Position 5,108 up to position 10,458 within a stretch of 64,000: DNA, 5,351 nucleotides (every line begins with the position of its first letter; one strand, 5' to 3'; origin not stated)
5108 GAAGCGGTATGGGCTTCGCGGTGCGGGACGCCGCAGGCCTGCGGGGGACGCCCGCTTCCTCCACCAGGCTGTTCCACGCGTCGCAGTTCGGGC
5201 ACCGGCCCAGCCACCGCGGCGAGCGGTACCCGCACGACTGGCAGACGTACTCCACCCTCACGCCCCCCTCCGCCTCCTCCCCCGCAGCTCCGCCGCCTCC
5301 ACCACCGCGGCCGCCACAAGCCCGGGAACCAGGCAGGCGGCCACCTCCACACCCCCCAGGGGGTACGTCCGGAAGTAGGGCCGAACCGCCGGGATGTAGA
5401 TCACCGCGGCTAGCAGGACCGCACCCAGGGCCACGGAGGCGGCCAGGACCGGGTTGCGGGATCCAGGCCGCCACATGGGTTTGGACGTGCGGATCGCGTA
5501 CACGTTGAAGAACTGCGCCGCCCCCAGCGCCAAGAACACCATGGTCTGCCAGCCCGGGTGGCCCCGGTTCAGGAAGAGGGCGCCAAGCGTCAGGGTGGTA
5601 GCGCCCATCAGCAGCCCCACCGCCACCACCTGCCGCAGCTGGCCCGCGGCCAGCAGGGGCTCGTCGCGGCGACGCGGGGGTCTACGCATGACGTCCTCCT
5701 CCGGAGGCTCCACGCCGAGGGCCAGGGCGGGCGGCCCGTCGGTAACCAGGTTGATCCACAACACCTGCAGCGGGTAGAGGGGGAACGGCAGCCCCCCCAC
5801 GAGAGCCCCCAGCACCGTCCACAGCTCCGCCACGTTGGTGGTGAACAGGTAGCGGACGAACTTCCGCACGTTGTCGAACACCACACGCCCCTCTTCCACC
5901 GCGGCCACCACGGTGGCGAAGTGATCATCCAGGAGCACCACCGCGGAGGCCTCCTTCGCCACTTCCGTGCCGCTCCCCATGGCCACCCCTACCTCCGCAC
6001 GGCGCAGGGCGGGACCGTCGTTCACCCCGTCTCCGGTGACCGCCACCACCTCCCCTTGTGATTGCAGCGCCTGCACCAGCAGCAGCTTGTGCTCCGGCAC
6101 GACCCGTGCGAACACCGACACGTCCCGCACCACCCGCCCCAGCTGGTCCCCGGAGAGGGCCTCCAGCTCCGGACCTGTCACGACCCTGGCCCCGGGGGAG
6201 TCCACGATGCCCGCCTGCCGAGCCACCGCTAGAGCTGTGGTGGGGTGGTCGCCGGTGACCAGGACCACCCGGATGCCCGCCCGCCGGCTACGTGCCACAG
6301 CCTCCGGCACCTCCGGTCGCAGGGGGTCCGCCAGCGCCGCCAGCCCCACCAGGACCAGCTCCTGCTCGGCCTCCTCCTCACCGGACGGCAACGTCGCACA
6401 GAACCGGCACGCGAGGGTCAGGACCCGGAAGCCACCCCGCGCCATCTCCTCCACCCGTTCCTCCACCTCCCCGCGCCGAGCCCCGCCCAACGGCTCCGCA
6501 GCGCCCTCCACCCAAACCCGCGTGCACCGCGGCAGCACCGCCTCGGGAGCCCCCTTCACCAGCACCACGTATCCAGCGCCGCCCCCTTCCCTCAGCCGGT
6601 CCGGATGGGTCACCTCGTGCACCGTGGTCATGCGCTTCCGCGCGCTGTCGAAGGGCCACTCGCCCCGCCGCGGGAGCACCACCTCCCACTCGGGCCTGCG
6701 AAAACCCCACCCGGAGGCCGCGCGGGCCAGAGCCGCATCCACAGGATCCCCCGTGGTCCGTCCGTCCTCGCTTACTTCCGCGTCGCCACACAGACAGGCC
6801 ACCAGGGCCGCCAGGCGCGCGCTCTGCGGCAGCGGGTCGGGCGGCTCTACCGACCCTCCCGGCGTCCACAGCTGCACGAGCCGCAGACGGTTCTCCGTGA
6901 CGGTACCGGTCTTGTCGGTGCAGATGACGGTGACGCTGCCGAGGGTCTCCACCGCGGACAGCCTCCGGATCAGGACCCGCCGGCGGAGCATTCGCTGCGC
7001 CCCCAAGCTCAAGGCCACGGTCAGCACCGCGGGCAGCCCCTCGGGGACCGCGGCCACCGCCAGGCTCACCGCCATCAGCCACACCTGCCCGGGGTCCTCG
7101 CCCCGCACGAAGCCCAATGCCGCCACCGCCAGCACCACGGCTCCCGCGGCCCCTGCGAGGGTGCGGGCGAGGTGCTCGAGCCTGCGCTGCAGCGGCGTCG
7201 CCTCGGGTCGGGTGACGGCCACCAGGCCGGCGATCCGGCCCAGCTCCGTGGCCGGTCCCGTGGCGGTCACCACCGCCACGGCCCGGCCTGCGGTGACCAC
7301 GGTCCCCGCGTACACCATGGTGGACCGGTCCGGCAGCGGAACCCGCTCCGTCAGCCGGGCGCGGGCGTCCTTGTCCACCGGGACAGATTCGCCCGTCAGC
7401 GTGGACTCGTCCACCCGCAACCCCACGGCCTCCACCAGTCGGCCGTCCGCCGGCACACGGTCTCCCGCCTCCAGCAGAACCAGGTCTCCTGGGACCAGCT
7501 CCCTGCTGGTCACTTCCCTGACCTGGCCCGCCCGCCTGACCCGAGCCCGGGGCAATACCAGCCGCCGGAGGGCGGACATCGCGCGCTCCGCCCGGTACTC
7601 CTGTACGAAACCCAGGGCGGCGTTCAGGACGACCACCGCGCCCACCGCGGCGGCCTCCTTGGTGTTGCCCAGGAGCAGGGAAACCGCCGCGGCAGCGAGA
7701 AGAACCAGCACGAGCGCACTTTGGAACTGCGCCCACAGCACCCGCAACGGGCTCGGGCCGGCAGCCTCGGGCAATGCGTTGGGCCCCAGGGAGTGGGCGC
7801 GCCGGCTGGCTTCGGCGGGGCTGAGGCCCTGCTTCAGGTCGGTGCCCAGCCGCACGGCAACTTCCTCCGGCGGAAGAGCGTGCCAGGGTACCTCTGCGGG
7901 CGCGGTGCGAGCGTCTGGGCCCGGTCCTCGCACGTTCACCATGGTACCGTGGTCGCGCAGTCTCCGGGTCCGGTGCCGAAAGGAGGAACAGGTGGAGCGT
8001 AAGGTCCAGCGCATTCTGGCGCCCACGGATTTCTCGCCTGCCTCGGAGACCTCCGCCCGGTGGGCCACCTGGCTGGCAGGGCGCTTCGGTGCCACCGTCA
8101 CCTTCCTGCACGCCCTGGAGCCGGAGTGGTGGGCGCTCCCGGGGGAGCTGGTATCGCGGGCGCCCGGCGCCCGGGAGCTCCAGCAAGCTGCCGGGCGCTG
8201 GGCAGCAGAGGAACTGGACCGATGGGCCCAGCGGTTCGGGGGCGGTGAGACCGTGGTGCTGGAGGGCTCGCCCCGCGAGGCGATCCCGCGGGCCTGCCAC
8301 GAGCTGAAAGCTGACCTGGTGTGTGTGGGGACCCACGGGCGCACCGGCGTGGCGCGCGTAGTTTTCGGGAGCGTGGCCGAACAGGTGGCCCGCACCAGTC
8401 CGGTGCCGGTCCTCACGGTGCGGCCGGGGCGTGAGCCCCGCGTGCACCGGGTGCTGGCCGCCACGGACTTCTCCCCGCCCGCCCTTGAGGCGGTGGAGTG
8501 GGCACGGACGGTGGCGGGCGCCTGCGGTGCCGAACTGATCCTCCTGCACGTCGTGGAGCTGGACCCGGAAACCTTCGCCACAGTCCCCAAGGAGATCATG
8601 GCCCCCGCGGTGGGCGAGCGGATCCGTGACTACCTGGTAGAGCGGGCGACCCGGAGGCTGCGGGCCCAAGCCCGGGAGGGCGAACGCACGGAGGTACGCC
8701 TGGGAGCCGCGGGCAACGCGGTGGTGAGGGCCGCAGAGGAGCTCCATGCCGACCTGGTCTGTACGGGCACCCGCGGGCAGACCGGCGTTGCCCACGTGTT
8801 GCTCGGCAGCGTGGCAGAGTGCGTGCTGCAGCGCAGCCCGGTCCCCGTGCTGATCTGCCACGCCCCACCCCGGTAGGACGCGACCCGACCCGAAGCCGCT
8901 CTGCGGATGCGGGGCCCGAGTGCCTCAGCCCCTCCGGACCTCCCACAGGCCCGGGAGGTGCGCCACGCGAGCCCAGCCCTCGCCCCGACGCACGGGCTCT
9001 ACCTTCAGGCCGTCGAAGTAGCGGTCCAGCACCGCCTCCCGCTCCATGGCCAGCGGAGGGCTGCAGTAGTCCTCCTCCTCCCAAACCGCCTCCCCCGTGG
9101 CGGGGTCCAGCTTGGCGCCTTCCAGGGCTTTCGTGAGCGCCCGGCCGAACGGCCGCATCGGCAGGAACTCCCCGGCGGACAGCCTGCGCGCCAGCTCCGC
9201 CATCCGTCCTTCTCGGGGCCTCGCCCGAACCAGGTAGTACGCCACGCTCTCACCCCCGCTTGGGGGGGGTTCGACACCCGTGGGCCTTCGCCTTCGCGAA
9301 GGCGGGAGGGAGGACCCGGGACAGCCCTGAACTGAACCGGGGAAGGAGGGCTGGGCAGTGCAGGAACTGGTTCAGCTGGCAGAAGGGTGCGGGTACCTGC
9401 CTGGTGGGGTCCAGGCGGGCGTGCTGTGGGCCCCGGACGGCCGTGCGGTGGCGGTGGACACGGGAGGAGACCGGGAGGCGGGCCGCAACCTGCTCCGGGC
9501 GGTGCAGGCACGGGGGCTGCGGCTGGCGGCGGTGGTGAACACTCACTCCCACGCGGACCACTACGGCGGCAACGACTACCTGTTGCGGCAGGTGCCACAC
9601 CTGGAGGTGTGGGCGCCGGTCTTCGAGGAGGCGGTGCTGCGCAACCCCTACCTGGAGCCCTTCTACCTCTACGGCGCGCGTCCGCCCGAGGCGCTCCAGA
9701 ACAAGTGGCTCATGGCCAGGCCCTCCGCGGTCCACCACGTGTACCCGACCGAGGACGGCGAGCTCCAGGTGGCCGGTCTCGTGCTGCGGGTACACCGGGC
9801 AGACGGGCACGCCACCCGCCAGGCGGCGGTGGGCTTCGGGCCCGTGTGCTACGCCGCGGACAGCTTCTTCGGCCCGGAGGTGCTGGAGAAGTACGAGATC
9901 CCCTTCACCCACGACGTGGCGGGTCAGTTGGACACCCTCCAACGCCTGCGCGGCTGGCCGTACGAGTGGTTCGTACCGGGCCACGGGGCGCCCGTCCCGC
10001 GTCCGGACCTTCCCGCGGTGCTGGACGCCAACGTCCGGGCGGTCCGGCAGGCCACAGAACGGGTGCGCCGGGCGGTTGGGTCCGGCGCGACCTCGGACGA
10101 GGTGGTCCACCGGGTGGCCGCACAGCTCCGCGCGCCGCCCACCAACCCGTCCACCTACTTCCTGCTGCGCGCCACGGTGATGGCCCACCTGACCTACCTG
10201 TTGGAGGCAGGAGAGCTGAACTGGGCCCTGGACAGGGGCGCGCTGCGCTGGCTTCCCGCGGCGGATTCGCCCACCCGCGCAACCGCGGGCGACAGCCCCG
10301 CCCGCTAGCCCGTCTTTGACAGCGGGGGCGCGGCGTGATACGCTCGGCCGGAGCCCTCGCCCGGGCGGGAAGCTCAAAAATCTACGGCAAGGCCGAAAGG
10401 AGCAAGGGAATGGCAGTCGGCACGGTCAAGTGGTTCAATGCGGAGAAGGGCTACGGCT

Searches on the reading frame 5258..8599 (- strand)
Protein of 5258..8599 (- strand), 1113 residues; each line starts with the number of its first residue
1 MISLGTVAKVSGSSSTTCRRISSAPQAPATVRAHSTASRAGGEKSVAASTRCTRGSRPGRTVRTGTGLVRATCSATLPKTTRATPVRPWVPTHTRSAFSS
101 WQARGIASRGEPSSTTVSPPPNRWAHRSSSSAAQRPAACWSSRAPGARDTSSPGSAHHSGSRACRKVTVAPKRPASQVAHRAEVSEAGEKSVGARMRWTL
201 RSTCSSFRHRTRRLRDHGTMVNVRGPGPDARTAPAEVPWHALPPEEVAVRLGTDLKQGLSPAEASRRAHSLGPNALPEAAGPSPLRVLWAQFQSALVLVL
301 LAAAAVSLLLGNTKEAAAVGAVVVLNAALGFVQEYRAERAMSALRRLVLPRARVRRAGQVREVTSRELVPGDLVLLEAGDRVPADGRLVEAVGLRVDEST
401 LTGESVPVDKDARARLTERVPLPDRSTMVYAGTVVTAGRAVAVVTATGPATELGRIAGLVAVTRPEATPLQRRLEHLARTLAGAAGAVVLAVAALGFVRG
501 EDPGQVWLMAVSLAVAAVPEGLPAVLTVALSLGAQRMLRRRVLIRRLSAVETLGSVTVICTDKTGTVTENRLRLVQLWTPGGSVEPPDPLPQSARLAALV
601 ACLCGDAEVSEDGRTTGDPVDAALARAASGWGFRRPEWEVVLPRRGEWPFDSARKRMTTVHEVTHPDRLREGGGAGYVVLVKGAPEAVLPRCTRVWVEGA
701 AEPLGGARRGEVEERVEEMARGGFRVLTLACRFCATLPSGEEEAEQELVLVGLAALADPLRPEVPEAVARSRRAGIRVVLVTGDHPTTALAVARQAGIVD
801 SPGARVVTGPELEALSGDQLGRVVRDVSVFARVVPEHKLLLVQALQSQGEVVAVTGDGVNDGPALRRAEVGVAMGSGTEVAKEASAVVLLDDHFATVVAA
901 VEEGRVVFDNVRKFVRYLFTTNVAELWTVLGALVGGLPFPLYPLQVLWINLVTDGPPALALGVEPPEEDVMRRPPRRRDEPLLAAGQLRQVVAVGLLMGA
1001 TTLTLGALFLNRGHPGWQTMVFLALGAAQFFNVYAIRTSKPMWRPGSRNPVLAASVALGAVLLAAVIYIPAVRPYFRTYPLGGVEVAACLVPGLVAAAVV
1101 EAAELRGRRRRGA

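Call 77: search_protein_families(library=pfam, proteins=[window:5258-8599:-], max_evalue=0.00001)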
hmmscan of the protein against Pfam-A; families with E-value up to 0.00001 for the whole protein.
window:5258-8599:- (1113 aa): 7 families
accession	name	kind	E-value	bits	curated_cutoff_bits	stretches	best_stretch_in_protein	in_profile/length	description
PF00122.25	E1-E2_ATPase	-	2.4e-54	184.1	28.1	1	350-540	5-181/181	E1-E2 ATPase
PF00689.26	Cation_ATPase_C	-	1.3e-46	159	27.3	1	938-1103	1-172/175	Cation transporting ATPase, C-terminus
PF00690.31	Cation_ATPase_N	-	1.6e-19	69.8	20.4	1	239-307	1-69/69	Cation transporter/ATPase, N-terminus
PF00702.32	Hydrolase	-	6.8e-18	66.2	26.4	1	743-868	82-190/191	haloacid dehalogenase-like hydrolase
PF13246.12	Cation_ATPase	-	2.2e-15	56.9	21.7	1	603-695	2-91/91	Cation transport ATPase (P-type)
PF08282.18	Hydrolase_3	-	2e-06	28.2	20.9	0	841-893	195-247/255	haloacid dehalogenase-like hydrolase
PF12710.13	HAD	-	8.5e-06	26.8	27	0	733-866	61-189/189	haloacid dehalogenase-like hydrolase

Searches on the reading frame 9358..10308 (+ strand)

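Call 77: search_protein_families(library=pfam, proteins=[window:9358-10308:+], max_evalue=0.00001)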
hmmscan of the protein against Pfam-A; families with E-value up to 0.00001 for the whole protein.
window:9358-10308:+ (316 aa): 1 family
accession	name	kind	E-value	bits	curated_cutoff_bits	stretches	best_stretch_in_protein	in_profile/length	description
PF00753.33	Lactamase_B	-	7.7e-18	65.6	22.7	1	15-209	3-196/196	Metallo-beta-lactamase superfamily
